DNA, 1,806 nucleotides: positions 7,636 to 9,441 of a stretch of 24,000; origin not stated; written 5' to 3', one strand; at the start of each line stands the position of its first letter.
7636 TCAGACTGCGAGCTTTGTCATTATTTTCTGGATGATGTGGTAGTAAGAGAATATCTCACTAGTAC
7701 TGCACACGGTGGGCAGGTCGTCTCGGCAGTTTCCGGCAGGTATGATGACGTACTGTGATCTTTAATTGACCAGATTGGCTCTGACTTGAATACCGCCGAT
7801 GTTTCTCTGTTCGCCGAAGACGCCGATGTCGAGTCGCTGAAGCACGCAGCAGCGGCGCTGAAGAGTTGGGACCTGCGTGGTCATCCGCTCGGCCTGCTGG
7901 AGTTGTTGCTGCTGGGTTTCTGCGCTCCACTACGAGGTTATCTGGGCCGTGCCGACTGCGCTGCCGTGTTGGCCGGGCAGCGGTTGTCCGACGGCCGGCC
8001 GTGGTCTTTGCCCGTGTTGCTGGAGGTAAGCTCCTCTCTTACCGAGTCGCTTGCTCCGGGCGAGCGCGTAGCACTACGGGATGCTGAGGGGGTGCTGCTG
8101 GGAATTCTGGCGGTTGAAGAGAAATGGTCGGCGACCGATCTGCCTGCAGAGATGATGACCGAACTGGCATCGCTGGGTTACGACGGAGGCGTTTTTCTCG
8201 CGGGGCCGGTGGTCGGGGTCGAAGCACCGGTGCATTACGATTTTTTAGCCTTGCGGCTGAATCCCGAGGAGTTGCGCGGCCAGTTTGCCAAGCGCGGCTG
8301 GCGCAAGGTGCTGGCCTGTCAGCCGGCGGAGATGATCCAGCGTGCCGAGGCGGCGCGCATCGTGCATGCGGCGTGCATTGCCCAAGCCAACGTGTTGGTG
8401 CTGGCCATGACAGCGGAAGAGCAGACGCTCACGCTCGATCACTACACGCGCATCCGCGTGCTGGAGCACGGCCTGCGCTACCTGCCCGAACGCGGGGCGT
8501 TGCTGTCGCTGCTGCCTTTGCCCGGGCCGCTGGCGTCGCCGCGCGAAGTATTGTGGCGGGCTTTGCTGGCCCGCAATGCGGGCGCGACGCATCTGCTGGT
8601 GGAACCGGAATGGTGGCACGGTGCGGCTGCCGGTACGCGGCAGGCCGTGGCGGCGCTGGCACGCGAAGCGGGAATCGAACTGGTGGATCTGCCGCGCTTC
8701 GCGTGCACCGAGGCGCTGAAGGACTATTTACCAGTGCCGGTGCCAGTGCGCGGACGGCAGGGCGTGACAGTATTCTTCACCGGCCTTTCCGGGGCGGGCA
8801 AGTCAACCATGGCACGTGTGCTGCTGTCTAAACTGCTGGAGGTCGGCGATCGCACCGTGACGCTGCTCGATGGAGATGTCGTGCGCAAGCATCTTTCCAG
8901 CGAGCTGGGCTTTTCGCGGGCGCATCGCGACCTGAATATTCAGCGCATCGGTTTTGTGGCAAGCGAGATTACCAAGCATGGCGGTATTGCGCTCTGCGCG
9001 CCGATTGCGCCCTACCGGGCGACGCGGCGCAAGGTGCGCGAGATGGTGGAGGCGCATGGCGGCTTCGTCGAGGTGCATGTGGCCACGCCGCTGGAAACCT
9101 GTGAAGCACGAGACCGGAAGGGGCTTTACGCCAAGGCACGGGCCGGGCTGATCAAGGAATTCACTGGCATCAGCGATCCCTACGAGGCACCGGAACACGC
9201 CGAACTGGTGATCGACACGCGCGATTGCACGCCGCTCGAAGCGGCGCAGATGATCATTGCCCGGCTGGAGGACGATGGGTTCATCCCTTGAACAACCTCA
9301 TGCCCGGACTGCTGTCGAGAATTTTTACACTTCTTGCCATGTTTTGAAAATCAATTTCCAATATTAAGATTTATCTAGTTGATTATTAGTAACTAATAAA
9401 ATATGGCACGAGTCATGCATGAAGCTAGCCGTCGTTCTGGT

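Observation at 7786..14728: Sulfation module (PAPS supply + TPR-sulfotransferase) packaged with a PEP-CTERM substrate and PrsT between two housekeeping operons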

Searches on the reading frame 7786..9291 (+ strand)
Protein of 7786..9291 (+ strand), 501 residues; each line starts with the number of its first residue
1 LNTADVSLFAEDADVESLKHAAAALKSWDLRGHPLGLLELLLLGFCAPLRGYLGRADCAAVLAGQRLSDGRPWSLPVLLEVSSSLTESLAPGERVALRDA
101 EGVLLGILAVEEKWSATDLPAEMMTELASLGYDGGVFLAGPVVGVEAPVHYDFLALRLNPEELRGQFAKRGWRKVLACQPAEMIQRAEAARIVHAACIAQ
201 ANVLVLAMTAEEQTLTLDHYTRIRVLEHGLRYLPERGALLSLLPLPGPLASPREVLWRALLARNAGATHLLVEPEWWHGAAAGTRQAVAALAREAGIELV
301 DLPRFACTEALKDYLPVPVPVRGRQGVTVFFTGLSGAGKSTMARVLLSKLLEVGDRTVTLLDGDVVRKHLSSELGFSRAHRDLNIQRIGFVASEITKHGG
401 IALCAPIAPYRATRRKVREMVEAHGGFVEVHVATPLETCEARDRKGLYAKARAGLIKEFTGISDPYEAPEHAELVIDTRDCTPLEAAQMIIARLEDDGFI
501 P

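Call 3: search_protein_families(library=pfam, proteins=[window:7786-9291:+], max_evalue=0.01)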
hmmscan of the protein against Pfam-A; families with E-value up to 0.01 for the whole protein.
window:7786-9291:+ (501 aa): 7 families
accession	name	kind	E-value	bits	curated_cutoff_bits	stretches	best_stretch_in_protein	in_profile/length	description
PF01583.26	APS_kinase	-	6.1e-60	202.1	21.1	1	325-477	1-152/152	Adenylylsulphate kinase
PF14306.12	PUA_2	-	1.4e-22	80.5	27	1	6-116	9-119/159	PUA-like domain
PF01747.23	ATP-sulfurylase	-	1.1e-20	74.4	24.3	1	156-272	3-119/212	ATP-sulfurylase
PF13671.12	AAA_33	-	5.9e-06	27.1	27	1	330-445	3-117/143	AAA domain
PF13238.12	AAA_18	-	1e-05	26.4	29.4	1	329-370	1-36/128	AAA domain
PF16575.11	CLP1_P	-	0.0022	18.3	26.6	1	335-371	3-38/188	mRNA cleavage and polyadenylation factor CLP1 P-loop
PF00005.33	ABC_tran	-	0.006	17.6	25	0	324-366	9-50/137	ABC transporter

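Call 4: search_protein_families(library=ncbifam, proteins=[window:7786-9291:+], max_evalue=0.01)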
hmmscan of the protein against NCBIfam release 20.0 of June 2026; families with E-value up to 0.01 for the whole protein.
window:7786-9291:+ (501 aa): 12 families
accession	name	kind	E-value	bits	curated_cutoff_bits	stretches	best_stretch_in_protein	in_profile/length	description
NF004040.0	PRK05537.1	equivalog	6.9e-160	533.2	669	2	313-500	383-570/572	bifunctional sulfate adenylyltransferase/adenylylsulfate kinase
NF002059.0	PRK00889.1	subfamily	8.8e-62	207.9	244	1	324-499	3-174/177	adenylyl-sulfate kinase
TIGR00455.1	apsK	equivalog_domain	6.2e-56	189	138.7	1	322-492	14-182/184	adenylyl-sulfate kinase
NF003013.0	PRK03846.1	subfamily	6.6e-54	182.6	163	1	322-498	24-198/202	adenylyl-sulfate kinase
NF004035.0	PRK05506.1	subfamily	1.3e-53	182.2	715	1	322-497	456-629/632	bifunctional sulfate adenylyltransferase subunit 1/adenylylsulfate kinase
TIGR00339.1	sopT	equivalog_domain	2.1e-37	128.9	322.95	1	7-272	8-285/383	sulfate adenylyltransferase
NF003166.0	PRK04149.1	subfamily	1.5e-30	105.8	387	1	8-272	15-287/393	sulfate adenylyltransferase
NF004041.0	PRK05541.1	subfamily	9.2e-22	77.9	127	1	325-493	6-169/176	adenylyl-sulfate kinase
TIGR01186.1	proV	subfamily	0.00058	19.1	326.6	1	325-415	18-106/363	betaine/proline/choline family ABC transporter ATP-binding protein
TIGR02673.1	FtsE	equivalog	0.0019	17.9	264.85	1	324-388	26-88/214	cell division ATP-binding protein FtsE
TIGR02314.1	ABC_MetN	equivalog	0.0053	15.8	499.7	0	326-422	31-126/343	methionine ABC transporter ATP-binding protein MetN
TIGR02315.1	ABC_phnC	equivalog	0.0055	16.2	266.1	0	324-386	26-86/243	phosphonate ABC transporter ATP-binding protein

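Call 8: search_solved_structures(query=window:7786-9291:+, show_alignments=1)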
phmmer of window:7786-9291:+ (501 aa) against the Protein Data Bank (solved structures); distinct sequences matched with E-value up to 0.001: 34.
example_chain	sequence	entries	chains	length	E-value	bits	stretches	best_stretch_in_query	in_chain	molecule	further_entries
3cr8_A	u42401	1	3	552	1.2e-120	406.7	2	315-500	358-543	Sulfate adenylyltransferase, adenylylsulfate kinase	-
1i2d_A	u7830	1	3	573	3.2e-86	293.1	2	315-500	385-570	ATP SULFURYLASE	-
1m8p_A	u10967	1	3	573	2.1e-85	290.5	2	315-500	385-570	sulfate adenylyltransferase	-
2gks_A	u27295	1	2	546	2.5e-81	277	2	319-500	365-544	Bifunctional SAT/APS kinase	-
23vk_A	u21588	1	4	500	1.2e-70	241.8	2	318-494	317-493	adenylyl-sulfate kinase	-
5cb6_A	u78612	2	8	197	5.3e-42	147.3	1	324-476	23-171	Probable adenylyl-sulfate kinase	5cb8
1r6x_A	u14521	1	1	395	7.7e-37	130.3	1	23-273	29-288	ATP:sulfate adenylyltransferase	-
1jec_A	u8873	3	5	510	1.3e-36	129.5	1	23-273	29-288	SULFATE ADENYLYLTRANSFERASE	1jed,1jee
1j70_A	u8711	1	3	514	1.3e-36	129.5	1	23-273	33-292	ATP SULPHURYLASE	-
1g8f_A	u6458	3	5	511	1.4e-36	129.5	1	23-273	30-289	SULFATE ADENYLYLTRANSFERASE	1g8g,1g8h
3uie_A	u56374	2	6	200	5.1e-36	127.6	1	324-500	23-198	Adenylyl-sulfate kinase 1, chloroplastic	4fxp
1d6j_A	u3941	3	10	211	1.3e-35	126.2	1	321-501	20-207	ADENOSINE-5'PHOSPHOSULFATE KINASE | Adenylylsulfate kinase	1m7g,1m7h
6b8v_A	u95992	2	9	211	2.4e-35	125.4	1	322-501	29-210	Adenylylsulfate kinase | Adenylyl-sulfate kinase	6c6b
1x6v_B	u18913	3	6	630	7.9e-35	123.6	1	323-501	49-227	Bifunctional 3'-phosphoadenosine 5'-phosphosulfate synthetase 1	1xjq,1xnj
3cr7_A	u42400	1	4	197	1.3e-34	122.9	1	325-501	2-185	Adenylyl-sulfate kinase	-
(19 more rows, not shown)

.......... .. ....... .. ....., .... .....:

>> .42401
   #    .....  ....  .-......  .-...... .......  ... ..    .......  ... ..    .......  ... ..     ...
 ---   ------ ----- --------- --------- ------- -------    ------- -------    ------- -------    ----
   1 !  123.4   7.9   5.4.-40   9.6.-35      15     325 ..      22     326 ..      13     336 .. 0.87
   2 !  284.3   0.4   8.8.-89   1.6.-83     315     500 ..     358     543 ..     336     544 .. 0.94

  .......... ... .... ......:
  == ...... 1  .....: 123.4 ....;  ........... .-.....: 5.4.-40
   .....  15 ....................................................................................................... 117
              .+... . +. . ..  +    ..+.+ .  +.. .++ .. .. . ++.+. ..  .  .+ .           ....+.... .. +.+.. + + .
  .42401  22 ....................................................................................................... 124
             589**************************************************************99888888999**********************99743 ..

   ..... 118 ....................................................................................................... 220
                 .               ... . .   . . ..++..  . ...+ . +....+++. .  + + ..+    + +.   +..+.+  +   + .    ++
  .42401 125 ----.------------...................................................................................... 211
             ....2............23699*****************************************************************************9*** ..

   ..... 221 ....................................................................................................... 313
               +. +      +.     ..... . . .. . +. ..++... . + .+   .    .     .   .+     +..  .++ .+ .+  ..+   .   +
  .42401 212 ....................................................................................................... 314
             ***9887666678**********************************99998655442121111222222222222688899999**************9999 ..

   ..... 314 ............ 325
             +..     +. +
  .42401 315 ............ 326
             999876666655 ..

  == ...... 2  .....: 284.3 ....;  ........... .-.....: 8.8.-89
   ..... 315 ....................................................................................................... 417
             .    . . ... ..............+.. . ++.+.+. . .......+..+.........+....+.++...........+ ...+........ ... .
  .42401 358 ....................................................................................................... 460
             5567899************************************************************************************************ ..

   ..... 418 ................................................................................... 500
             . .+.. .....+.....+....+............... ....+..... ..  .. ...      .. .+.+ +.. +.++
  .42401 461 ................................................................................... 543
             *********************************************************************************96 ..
